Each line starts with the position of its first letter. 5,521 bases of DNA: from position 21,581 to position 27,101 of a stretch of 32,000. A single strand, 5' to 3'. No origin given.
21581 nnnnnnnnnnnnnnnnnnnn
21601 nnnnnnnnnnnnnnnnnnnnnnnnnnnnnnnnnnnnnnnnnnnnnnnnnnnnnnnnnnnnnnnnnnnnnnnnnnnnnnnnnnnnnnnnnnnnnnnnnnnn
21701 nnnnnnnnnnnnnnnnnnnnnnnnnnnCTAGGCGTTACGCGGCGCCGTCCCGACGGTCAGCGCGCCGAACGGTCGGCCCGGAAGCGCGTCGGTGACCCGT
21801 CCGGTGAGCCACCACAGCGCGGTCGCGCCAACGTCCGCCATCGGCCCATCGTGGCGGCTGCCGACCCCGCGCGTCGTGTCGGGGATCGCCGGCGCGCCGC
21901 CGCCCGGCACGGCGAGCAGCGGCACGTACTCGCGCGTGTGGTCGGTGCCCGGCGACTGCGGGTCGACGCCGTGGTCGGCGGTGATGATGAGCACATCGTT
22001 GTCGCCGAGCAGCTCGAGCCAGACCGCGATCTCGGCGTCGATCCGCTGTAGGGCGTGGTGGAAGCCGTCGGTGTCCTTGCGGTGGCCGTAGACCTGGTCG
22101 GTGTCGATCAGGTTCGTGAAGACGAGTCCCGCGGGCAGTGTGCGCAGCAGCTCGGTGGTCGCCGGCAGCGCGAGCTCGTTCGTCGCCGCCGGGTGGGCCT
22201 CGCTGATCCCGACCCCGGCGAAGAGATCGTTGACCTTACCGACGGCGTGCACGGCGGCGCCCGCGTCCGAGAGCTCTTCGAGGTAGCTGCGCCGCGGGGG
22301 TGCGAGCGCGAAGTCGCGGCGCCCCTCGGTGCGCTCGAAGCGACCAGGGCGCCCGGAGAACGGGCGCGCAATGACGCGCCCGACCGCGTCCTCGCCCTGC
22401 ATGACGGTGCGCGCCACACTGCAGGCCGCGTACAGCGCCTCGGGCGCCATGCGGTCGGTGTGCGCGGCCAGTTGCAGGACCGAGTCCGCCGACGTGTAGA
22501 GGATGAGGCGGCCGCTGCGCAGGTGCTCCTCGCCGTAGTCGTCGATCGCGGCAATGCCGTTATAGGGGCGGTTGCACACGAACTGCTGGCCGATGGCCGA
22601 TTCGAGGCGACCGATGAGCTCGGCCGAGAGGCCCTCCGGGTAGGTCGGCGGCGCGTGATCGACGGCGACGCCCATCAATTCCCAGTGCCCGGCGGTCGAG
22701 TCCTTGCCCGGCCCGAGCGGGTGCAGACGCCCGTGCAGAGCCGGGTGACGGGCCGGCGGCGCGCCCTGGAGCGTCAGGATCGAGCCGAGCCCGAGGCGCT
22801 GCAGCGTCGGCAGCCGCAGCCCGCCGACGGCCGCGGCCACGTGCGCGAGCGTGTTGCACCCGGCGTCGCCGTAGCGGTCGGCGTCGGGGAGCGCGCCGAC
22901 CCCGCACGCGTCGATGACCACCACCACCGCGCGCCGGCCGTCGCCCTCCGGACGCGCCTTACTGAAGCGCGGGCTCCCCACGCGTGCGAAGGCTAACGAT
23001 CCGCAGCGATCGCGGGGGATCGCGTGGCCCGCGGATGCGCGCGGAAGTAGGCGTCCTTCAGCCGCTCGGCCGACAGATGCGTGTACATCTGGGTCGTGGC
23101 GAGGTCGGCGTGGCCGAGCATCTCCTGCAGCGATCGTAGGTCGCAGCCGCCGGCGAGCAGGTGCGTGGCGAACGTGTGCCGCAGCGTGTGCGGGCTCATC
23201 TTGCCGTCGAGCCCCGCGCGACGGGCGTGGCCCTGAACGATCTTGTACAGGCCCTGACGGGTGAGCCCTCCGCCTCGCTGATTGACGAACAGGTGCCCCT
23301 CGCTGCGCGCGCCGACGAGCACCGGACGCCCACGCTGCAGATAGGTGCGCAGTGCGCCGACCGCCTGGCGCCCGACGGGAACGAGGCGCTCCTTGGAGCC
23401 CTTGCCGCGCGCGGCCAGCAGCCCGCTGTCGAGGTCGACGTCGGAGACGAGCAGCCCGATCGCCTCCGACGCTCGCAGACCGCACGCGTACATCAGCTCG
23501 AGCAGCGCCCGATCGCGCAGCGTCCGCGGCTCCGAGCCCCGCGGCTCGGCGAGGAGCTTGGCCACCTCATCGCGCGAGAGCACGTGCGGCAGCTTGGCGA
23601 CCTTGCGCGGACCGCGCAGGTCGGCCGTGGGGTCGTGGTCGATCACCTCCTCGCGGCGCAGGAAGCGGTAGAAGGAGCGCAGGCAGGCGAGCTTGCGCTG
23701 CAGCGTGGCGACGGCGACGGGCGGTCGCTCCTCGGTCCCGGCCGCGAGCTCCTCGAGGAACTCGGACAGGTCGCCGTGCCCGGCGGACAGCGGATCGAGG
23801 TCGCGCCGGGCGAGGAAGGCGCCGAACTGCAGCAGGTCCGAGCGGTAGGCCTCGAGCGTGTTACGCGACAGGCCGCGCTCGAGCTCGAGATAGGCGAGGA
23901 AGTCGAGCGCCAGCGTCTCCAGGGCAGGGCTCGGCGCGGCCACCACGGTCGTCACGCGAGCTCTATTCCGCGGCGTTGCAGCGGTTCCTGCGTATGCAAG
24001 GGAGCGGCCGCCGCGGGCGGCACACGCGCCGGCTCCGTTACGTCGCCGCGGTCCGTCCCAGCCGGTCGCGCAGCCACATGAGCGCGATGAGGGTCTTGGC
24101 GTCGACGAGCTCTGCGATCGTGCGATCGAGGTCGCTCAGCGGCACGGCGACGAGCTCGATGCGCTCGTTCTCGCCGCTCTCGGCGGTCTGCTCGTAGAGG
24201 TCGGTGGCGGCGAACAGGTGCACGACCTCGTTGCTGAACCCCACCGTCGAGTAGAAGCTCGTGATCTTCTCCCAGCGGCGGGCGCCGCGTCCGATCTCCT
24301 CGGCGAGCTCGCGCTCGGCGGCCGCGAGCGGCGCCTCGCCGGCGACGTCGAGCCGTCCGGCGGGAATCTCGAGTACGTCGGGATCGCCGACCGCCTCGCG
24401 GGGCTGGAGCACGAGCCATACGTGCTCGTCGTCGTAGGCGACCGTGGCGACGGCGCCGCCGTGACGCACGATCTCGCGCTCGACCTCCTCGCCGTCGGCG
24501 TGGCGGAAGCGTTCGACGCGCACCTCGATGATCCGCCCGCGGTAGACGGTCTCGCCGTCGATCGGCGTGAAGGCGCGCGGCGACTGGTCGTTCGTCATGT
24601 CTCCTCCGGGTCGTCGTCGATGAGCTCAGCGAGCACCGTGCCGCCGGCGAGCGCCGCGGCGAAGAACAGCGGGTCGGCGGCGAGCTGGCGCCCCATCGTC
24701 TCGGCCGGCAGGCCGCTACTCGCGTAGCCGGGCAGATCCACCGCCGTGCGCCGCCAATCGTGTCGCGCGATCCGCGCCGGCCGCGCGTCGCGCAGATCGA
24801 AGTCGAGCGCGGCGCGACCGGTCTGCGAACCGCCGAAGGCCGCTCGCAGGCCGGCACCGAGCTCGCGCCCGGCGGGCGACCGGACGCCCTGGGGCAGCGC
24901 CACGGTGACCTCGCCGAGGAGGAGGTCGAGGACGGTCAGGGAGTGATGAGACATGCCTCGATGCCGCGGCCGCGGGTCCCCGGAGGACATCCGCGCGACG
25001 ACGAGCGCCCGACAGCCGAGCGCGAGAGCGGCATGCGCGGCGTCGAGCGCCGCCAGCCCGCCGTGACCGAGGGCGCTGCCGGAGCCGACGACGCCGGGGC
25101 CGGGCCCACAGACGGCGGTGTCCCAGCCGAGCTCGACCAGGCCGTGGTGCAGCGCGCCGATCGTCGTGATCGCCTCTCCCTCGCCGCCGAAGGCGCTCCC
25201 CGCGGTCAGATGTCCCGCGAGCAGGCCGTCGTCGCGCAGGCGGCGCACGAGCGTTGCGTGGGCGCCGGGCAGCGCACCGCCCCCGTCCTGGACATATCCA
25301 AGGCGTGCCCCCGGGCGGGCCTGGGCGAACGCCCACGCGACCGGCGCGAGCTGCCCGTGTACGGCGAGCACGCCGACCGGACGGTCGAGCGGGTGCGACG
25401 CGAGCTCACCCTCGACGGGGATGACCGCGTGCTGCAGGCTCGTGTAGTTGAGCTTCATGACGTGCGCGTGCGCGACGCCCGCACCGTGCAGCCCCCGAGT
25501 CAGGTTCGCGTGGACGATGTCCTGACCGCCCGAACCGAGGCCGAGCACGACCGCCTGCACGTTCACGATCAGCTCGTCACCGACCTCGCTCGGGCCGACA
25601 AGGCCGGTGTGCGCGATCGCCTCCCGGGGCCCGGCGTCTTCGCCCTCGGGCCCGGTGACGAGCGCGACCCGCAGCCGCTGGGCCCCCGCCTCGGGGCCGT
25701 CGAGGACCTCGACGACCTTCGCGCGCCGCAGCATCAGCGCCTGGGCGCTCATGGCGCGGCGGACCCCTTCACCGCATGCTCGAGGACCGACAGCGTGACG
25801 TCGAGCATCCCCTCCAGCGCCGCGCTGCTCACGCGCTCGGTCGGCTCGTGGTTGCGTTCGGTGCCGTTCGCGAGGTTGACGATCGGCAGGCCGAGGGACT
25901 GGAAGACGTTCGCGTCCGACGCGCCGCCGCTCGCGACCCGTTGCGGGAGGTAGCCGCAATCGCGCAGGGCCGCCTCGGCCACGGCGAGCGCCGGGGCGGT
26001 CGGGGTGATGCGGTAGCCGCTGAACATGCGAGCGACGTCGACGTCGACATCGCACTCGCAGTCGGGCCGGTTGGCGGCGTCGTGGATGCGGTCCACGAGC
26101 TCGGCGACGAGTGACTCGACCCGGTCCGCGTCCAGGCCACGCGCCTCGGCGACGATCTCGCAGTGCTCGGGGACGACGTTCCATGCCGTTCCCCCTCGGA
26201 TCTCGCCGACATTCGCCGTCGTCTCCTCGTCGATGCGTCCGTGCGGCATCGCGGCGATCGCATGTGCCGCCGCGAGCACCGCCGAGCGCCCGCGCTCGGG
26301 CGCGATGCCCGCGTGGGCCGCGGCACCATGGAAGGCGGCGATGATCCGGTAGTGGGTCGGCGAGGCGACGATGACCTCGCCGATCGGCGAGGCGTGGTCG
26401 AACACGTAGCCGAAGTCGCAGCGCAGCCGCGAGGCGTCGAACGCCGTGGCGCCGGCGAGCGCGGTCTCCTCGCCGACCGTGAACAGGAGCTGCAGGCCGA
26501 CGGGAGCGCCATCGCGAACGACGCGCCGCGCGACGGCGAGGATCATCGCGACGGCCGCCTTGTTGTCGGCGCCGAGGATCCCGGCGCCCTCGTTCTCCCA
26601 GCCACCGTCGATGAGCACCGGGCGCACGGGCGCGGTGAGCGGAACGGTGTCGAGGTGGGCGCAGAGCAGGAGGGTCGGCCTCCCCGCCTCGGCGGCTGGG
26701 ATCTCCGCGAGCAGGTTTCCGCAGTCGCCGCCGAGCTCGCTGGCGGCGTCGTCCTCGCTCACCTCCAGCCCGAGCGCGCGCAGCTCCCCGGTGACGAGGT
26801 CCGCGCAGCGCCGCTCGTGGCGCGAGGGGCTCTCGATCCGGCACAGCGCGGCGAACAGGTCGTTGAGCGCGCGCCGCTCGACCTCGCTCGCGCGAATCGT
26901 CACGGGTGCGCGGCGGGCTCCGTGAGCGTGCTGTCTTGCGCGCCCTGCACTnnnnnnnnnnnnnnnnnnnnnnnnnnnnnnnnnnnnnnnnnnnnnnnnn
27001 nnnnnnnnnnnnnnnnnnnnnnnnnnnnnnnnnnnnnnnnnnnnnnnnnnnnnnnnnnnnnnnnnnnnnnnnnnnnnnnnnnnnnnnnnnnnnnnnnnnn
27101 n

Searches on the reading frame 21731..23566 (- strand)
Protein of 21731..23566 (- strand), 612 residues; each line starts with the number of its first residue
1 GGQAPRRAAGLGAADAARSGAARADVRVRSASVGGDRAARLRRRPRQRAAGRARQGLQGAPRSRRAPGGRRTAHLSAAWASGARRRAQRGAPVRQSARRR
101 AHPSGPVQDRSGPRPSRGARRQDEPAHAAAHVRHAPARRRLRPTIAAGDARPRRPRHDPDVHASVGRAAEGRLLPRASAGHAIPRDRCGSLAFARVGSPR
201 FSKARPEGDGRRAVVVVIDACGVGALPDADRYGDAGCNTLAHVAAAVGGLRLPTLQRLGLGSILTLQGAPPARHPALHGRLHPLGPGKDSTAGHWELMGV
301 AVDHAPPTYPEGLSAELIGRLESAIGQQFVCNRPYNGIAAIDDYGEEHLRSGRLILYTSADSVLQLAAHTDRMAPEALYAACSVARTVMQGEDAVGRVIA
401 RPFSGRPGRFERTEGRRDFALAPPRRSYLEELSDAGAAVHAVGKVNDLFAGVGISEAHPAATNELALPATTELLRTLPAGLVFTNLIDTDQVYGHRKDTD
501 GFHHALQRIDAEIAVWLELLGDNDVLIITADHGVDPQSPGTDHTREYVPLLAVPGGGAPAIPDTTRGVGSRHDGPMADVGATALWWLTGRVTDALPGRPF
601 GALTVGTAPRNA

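Call 43: search_protein_families(library=pfam, proteins=[window:21731-23566:-], max_evalue=0.001)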
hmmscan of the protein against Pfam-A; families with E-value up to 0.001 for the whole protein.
window:21731-23566:- (612 aa): 1 family
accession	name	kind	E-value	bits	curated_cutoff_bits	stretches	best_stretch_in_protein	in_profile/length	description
PF01676.23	Metalloenzyme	-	7e-25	88.4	24.3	1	212-584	2-245/252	Metalloenzyme superfamily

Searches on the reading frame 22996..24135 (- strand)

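Call 43: search_protein_families(library=pfam, proteins=[window:22996-24135:-], max_evalue=0.001)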
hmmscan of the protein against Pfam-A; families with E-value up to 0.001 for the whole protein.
window:22996-24135:- (380 aa): 3 families
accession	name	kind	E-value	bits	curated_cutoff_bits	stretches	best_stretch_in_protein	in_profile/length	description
PF00589.27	Phage_integrase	-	5.5e-46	156.9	27.1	1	185-357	2-171/172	Phage integrase family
PF02899.23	Phage_int_SAM_1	-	1.9e-18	67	22.3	1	78-162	3-82/83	Phage integrase, N-terminal SAM-like domain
PF13495.12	Phage_int_SAM_4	-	4.3e-06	27.5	27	1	78-163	4-82/85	Phage integrase, N-terminal SAM-like domain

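Call 82: search_protein_families(library=ncbifam, proteins=[window:22996-24135:-], max_evalue=0.001)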
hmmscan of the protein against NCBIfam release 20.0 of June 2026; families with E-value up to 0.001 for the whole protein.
window:22996-24135:- (380 aa): 12 families
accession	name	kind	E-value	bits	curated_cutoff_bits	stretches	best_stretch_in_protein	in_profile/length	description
NF001399.0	PRK00283.1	subfamily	1.3e-101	339.9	279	1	77-370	10-299/300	tyrosine recombinase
TIGR02225.1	recomb_XerD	equivalog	3.2e-100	335.2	329.6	1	78-370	2-290/290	site-specific tyrosine recombinase XerD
TIGR02224.1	recomb_XerC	equivalog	9.6e-93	310.8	335.15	1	78-371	2-294/295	tyrosine recombinase XerC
NF040815.2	recomb_XerA_Arch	equivalog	1.4e-62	211.7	220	1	78-363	2-263/263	site-specific tyrosine recombinase/integron integrase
NF002331.0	PRK01287.1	subfamily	1.1e-61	208.8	371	1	55-371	6-329/365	site-specific tyrosine recombinase XerC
TIGR02249.1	integrase_gron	subfamily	6.4e-40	137.4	265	2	295-355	241-301/315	integron integrase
NF003462.0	PRK05084.1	equivalog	4.5e-27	94.7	267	1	207-363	196-353/360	tyrosine recombinase XerS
NF011946.0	PRK15417.1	equivalog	6.7e-27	94.5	435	2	93-281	33-207/337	integron integrase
NF007370.0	PRK09870.1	subfamily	1.6e-19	70.4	221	1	185-370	12-195/200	tyrosine-type DNA invertase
NF007371.0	PRK09871.1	subfamily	2.3e-17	63.2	222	1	205-363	25-183/198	tyrosine-type DNA invertase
NF040693.1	recomb_GmtY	equivalog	5.9e-09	35.7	340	1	282-360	353-438/441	gamma-mobile-trio recombinase GmtY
NF002685.0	PRK02436.1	equivalog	1.5e-05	25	178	1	86-351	11-243/245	site-specific tyrosine recombinase XerD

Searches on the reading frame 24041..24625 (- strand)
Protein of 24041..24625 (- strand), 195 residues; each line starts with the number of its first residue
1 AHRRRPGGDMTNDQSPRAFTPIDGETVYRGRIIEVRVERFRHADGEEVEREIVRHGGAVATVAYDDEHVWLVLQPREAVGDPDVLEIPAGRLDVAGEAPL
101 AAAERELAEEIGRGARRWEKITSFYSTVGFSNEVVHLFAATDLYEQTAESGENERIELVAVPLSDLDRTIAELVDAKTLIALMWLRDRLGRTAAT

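Call 45: search_protein_families(library=pfam, proteins=[window:24041-24625:-], max_evalue=0.001)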
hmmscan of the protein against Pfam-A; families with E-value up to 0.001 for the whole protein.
window:24041-24625:- (195 aa): 1 family
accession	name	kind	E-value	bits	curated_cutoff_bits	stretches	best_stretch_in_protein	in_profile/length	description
PF00293.34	NUDIX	-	8.6e-12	45.7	21.1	1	56-172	3-124/134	NUDIX domain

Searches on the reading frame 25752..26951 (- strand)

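Call 45: search_protein_families(library=pfam, proteins=[window:25752-26951:-], max_evalue=0.001)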
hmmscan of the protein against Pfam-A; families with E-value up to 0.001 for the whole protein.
window:25752-26951:- (400 aa): 4 families
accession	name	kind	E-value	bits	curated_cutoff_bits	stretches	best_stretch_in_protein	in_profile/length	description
PF07687.19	M20_dimer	-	1.3e-17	64.1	21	1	207-293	13-103/107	Peptidase dimerisation domain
PF01546.33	Peptidase_M20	-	1.3e-14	55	24.6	1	95-391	1-205/206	Peptidase family M20/M25/M40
PF04389.22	Peptidase_M28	-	4.6e-10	40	21.3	1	79-172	1-77/193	Peptidase family M28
PF05343.19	Peptidase_M42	-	4.8e-08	32.8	23.2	1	129-185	134-189/292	M42 glutamyl aminopeptidase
